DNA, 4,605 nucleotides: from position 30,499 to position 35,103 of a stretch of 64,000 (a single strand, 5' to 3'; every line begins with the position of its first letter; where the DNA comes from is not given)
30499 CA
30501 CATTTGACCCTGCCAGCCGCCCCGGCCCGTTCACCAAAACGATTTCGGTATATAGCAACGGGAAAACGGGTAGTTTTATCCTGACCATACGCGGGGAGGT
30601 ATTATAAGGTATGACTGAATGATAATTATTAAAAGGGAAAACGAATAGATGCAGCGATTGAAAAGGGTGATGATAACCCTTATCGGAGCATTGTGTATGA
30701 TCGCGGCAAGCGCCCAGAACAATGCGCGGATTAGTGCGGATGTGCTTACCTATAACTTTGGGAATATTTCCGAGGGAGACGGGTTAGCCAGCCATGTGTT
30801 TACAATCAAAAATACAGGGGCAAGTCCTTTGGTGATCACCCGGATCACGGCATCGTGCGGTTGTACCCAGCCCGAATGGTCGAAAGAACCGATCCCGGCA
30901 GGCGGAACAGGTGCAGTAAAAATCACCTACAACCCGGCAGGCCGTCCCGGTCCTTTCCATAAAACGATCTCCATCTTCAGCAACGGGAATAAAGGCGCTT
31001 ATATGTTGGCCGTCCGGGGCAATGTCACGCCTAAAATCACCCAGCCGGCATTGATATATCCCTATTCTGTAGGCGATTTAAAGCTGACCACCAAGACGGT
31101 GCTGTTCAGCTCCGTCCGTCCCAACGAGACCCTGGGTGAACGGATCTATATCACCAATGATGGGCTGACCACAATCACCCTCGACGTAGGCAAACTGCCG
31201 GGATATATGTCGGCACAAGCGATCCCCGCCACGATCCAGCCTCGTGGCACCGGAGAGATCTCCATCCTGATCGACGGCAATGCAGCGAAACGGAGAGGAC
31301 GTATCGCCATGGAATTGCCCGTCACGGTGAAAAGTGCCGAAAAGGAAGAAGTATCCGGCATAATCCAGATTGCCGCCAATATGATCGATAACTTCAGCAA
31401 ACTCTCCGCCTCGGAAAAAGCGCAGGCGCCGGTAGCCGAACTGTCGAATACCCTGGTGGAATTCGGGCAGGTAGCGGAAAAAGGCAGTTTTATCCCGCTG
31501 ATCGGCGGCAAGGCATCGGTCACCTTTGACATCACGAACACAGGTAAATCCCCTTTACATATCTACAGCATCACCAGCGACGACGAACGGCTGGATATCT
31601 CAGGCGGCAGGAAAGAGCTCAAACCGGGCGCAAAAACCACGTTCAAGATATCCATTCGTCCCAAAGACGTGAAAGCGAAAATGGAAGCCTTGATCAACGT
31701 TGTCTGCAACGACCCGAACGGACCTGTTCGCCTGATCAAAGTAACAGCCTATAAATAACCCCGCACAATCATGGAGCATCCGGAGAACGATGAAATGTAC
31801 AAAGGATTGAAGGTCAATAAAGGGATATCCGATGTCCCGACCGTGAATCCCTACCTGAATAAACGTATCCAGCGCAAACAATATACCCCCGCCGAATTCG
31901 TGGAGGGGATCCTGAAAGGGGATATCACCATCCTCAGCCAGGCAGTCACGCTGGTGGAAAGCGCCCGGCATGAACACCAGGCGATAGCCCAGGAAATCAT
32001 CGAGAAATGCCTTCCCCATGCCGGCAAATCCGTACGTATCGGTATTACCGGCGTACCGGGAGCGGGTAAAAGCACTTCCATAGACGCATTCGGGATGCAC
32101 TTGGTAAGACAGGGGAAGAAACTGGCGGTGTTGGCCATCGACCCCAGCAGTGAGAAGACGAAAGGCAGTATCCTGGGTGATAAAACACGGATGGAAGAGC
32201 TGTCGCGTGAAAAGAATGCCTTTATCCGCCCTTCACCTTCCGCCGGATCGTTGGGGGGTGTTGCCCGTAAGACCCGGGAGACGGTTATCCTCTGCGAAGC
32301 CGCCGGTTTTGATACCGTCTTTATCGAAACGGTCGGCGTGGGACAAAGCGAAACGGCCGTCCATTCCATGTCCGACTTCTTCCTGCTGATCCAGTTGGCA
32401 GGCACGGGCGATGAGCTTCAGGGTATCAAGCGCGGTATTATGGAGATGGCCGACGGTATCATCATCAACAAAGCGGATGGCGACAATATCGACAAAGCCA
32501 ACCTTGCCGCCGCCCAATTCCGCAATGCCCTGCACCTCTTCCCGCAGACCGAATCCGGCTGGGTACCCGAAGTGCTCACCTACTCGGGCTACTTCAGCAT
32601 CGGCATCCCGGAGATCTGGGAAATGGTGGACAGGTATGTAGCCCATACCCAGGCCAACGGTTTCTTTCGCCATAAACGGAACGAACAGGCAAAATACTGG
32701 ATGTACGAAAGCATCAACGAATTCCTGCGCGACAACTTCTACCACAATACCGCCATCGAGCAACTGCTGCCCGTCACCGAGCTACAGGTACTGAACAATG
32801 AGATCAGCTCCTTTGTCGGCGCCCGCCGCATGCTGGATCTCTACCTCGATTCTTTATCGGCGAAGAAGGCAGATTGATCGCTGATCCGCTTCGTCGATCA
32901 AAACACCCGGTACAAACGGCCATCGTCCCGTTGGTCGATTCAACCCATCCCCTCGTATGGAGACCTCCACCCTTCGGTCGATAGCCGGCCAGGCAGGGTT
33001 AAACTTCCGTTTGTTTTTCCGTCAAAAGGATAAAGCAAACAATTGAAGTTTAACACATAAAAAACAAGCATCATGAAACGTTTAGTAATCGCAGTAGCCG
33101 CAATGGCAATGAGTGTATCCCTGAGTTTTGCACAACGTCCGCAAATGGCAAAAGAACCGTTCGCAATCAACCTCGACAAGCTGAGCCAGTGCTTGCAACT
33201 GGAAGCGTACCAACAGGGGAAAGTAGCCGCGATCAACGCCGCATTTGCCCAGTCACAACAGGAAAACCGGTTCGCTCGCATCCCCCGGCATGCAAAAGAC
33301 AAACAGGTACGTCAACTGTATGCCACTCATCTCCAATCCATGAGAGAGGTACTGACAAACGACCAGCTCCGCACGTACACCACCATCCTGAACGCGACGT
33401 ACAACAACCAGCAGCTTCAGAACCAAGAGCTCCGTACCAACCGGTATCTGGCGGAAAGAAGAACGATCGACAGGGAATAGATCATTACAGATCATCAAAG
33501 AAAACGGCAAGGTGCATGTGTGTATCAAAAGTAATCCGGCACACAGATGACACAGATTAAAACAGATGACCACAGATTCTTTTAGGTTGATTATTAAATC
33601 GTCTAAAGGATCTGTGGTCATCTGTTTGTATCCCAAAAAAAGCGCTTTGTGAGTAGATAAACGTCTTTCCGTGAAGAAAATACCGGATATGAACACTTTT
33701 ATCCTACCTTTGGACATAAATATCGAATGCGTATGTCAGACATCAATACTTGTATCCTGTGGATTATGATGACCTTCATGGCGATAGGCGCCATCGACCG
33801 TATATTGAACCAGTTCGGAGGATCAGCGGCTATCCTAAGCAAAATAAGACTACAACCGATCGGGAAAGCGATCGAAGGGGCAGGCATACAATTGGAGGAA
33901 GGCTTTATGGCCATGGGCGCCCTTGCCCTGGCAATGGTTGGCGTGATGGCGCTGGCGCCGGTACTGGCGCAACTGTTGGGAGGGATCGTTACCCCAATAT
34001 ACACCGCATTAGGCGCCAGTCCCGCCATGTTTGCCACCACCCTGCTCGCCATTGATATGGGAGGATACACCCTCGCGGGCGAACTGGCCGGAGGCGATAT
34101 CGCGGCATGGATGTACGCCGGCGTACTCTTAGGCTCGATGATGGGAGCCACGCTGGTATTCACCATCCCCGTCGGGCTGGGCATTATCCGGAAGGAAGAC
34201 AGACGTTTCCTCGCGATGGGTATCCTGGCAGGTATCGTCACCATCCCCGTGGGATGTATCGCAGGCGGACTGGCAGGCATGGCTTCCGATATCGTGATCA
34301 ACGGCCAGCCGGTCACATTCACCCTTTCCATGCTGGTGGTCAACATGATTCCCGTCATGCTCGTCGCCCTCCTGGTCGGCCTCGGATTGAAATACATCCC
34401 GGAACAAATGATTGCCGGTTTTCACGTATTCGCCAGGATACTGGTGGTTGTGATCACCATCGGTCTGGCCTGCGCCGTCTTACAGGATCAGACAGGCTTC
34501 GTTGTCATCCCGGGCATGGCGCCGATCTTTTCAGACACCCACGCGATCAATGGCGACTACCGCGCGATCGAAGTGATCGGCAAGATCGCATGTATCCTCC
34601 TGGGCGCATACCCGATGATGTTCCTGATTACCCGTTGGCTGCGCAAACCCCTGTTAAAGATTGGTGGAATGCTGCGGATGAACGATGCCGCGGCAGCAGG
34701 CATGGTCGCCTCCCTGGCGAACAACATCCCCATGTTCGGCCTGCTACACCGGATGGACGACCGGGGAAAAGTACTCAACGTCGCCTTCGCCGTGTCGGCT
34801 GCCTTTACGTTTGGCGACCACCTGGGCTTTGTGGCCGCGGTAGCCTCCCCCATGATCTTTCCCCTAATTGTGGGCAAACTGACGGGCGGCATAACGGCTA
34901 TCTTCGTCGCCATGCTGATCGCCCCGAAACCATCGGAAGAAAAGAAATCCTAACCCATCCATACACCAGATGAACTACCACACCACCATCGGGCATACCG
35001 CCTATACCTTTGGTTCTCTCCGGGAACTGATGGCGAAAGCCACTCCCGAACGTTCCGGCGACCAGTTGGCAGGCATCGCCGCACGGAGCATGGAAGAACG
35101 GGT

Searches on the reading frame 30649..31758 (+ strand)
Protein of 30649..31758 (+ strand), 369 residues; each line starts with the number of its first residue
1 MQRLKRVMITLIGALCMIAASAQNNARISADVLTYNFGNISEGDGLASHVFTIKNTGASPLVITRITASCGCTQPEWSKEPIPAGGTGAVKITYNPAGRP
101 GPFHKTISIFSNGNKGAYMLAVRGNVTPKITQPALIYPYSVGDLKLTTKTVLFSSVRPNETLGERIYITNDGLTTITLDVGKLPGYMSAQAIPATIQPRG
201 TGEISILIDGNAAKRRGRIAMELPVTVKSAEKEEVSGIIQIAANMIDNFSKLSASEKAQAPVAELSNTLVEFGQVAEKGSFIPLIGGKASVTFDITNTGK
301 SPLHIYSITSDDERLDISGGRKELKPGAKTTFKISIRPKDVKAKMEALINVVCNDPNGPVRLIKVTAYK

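Call 29: search_protein_families(library=pfam, proteins=[window:30649-31758:+], max_evalue=0.00001)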
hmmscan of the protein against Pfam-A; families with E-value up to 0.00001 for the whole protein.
window:30649-31758:+ (369 aa): 3 families
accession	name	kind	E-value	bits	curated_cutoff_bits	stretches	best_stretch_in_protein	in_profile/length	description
PF07610.17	DUF1573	-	2.5e-46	156.1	26.1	2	30-126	3-98/98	Protein of unknown function (DUF1573)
PF22544.2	HYDIN_VesB_CFA65-like_Ig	-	5.5e-24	84.7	25.5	2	29-125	4-100/100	HYDIN/CFA65/VesB-like, Ig-like domain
PF15780.11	ASH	-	6.2e-07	29.9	27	0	47-114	25-93/98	Abnormal spindle-like microcephaly-assoc'd, ASPM-SPD-2-Hydin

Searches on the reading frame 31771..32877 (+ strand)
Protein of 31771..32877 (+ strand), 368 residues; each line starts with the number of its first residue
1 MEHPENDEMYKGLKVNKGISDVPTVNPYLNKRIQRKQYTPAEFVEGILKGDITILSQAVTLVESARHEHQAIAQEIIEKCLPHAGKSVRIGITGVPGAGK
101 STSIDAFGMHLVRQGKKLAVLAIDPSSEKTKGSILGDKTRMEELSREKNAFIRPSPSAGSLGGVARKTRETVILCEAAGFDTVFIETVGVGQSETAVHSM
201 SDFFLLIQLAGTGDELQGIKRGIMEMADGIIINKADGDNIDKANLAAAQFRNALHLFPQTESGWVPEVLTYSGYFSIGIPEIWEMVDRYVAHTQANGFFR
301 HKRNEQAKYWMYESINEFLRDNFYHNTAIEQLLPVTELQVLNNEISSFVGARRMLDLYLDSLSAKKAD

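Call 29: search_protein_families(library=pfam, proteins=[window:31771-32877:+], max_evalue=0.00001)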
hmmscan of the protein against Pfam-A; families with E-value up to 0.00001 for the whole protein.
window:31771-32877:+ (368 aa): 1 family
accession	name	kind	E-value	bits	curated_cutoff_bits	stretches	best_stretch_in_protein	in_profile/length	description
PF03308.22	MeaB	-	2.5e-104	348.5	23.1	1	55-326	1-271/273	Methylmalonyl Co-A mutase-associated GTPase MeaB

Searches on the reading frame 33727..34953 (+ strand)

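Call 83: search_protein_families(library=pfam, proteins=[window:33727-34953:+], max_evalue=0.00001)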
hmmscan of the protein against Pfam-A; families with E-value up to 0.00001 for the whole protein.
window:33727-34953:+ (408 aa): 1 family
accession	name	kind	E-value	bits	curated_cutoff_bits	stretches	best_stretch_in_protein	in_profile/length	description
PF04346.18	EutH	-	5.9e-123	411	25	1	6-398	1-351/351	Ethanolamine utilisation protein, EutH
